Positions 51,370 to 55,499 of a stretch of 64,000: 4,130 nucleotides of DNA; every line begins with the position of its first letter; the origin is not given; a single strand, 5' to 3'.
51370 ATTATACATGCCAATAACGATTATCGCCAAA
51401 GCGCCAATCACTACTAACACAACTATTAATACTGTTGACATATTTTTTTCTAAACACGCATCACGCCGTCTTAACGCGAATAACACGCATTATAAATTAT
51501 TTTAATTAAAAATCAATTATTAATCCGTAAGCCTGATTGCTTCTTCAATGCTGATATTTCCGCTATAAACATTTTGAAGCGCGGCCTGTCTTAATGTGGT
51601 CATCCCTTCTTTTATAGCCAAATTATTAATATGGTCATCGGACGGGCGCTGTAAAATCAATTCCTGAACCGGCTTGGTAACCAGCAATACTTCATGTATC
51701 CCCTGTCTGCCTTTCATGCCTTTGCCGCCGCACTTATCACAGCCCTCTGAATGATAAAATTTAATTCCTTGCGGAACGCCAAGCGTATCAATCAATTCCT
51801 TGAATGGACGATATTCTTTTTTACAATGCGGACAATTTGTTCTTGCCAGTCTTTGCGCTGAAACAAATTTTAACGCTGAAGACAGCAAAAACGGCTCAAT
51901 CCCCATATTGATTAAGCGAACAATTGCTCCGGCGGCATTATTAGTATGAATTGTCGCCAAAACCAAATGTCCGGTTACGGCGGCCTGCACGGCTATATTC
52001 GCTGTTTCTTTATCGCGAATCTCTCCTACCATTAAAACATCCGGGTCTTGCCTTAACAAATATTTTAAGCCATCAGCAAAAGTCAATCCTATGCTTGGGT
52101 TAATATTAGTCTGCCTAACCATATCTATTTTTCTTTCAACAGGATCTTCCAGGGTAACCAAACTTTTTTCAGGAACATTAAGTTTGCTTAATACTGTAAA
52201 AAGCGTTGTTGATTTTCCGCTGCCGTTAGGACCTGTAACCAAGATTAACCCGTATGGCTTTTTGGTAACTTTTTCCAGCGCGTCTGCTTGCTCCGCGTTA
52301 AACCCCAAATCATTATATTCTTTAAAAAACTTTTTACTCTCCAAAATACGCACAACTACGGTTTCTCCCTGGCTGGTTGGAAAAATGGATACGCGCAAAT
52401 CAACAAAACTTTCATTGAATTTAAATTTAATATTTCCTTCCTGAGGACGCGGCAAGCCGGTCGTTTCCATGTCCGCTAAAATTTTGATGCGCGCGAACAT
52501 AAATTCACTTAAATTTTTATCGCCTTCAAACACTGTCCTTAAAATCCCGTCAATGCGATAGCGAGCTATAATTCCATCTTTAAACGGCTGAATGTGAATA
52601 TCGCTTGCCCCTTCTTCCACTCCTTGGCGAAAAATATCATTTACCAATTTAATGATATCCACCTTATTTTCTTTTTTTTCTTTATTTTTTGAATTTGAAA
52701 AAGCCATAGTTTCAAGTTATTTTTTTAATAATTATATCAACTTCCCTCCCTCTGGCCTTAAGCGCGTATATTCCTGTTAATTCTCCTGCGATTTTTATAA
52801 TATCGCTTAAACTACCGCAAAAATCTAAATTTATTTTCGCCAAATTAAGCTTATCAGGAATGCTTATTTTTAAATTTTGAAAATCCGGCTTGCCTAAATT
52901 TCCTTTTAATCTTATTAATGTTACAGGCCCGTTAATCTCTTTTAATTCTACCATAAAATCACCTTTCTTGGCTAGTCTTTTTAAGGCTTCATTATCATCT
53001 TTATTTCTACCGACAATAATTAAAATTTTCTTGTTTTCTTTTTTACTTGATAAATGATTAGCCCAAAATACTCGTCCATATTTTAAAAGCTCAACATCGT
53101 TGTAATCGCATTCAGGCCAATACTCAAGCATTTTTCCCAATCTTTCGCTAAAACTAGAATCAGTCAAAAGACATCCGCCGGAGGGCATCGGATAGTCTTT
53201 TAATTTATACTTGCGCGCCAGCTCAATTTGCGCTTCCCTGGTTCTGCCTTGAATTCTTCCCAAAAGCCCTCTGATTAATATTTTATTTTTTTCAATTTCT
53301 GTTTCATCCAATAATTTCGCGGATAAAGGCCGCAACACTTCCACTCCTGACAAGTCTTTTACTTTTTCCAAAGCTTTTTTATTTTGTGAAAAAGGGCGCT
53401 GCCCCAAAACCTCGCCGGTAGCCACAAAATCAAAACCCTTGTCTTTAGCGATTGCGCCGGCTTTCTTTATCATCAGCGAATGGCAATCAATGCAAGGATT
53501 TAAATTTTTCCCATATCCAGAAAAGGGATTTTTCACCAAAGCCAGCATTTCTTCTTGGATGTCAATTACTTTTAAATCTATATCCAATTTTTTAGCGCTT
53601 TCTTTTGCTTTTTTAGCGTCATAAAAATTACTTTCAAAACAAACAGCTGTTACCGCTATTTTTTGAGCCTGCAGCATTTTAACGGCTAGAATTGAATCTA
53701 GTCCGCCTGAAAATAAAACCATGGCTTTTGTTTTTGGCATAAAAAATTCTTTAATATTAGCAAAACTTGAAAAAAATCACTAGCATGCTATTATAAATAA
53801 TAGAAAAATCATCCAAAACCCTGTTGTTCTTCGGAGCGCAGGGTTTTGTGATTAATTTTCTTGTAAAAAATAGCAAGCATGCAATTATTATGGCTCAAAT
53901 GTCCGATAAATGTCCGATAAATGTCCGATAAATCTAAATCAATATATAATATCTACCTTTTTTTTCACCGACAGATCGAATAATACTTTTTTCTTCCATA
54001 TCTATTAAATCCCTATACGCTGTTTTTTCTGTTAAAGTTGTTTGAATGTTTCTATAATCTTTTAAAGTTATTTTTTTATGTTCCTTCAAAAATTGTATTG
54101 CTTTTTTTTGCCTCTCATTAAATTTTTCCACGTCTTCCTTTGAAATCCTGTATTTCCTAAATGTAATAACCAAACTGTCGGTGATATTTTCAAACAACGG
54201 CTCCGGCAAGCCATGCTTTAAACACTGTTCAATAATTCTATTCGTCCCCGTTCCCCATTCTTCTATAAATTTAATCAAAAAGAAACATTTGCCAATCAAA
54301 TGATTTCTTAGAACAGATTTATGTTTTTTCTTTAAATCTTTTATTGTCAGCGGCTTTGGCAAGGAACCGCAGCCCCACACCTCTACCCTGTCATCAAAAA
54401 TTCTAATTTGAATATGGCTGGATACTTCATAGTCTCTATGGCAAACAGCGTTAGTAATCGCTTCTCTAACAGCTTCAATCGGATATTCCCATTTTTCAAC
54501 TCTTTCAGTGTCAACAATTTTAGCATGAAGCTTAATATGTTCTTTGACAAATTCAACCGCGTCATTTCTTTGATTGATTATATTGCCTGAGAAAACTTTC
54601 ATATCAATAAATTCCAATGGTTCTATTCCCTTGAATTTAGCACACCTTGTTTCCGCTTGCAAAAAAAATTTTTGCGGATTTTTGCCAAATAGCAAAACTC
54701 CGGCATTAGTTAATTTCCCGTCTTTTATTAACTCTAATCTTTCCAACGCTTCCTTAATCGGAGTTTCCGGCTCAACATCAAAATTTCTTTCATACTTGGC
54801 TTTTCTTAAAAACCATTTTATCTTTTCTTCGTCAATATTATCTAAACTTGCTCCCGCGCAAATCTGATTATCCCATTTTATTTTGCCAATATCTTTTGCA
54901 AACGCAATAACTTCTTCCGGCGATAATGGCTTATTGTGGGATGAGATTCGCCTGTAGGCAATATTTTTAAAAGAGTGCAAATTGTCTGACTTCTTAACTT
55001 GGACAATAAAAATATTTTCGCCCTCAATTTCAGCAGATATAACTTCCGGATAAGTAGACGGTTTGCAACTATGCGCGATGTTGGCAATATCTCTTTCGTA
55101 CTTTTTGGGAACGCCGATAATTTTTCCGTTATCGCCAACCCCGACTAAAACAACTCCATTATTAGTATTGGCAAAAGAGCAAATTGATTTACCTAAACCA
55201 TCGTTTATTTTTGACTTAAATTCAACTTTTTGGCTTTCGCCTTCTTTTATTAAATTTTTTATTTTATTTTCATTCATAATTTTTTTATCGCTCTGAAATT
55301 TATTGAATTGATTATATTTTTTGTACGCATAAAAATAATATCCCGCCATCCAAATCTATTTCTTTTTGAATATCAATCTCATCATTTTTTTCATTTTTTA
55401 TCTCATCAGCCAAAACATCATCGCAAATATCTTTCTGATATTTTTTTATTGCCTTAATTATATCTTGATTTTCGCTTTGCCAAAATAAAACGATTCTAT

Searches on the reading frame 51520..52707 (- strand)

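Call 9: search_protein_families(library=pfam, proteins=[window:51520-52707:-], max_evalue=0.001)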
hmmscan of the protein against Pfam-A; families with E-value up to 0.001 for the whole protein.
window:51520-52707:- (395 aa): 6 families
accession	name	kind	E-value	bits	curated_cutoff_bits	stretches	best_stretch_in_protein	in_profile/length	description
PF00437.27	T2SSE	-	3.8e-118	394.8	24.9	1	13-392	3-370/370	Type II/IV secretion system protein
PF13604.12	AAA_30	-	6.3e-05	23.2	27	1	136-171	2-37/191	AAA domain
PF25199.1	nSTAND_NTPase5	-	0.00014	22.2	34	1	145-192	34-82/145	Novel STAND NTPase 5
PF13555.12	AAA_29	-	0.00032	20.8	27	1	142-169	13-39/61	P-loop containing region of AAA domain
PF00005.33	ABC_tran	-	0.00047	21.2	25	0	154-200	13-67/137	ABC transporter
PF03215.21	Rad17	-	0.00095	19.6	23.8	0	140-180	36-72/186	Rad17 P-loop domain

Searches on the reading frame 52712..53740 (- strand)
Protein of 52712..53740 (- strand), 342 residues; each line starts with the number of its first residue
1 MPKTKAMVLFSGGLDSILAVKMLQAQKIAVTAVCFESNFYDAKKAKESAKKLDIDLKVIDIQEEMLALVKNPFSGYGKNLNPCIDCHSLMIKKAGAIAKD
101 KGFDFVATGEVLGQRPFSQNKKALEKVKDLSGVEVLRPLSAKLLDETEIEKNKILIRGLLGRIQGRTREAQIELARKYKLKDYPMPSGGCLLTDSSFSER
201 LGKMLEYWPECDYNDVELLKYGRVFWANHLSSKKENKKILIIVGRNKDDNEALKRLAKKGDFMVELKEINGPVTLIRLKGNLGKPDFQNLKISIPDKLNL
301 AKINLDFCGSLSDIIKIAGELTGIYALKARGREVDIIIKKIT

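Call 9: search_protein_families(library=pfam, proteins=[window:52712-53740:-], max_evalue=0.001)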
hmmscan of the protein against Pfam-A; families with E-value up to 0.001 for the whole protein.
window:52712-53740:- (342 aa): 6 families
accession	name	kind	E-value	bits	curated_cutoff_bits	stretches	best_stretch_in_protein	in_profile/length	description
PF02568.20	ThiI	-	7.3e-10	39.2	20.5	1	4-141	4-146/197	Thiamine biosynthesis protein (ThiI)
PF24167.1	DUF7411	-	4.1e-09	36.7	28.7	1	5-141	2-134/194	Family of unknown function (DUF7411)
PF03054.22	tRNA_Me_trans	-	4.6e-08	33.4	20.6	1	5-129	2-145/202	tRNA methyl transferase HUP domain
PF18297.6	NFACT-R_2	-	4.9e-07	30.3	26.9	1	237-286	8-55/104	NFACT protein RNA binding domain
PF06508.19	QueC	-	7.1e-05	22.8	22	1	5-62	1-61/210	Queuosine biosynthesis protein QueC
PF00733.27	Asn_synthase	-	0.00015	22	21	1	8-67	22-86/354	Asparagine synthase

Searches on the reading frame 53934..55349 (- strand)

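Call 11: search_protein_families(library=pfam, proteins=[window:53934-55349:-], max_evalue=0.001)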
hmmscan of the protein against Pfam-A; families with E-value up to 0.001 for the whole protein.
window:53934-55349:- (471 aa): 2 families
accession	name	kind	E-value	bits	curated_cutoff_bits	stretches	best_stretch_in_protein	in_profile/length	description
PF13749.12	HATPase_c_4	-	3.3e-22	78.7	26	1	311-397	2-89/89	Putative ATP-dependent DNA helicase recG C-terminal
PF04326.19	SLFN_AlbA_2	-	3.9e-19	69.8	25.3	1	38-142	1-117/118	Schlafen, AlbA_2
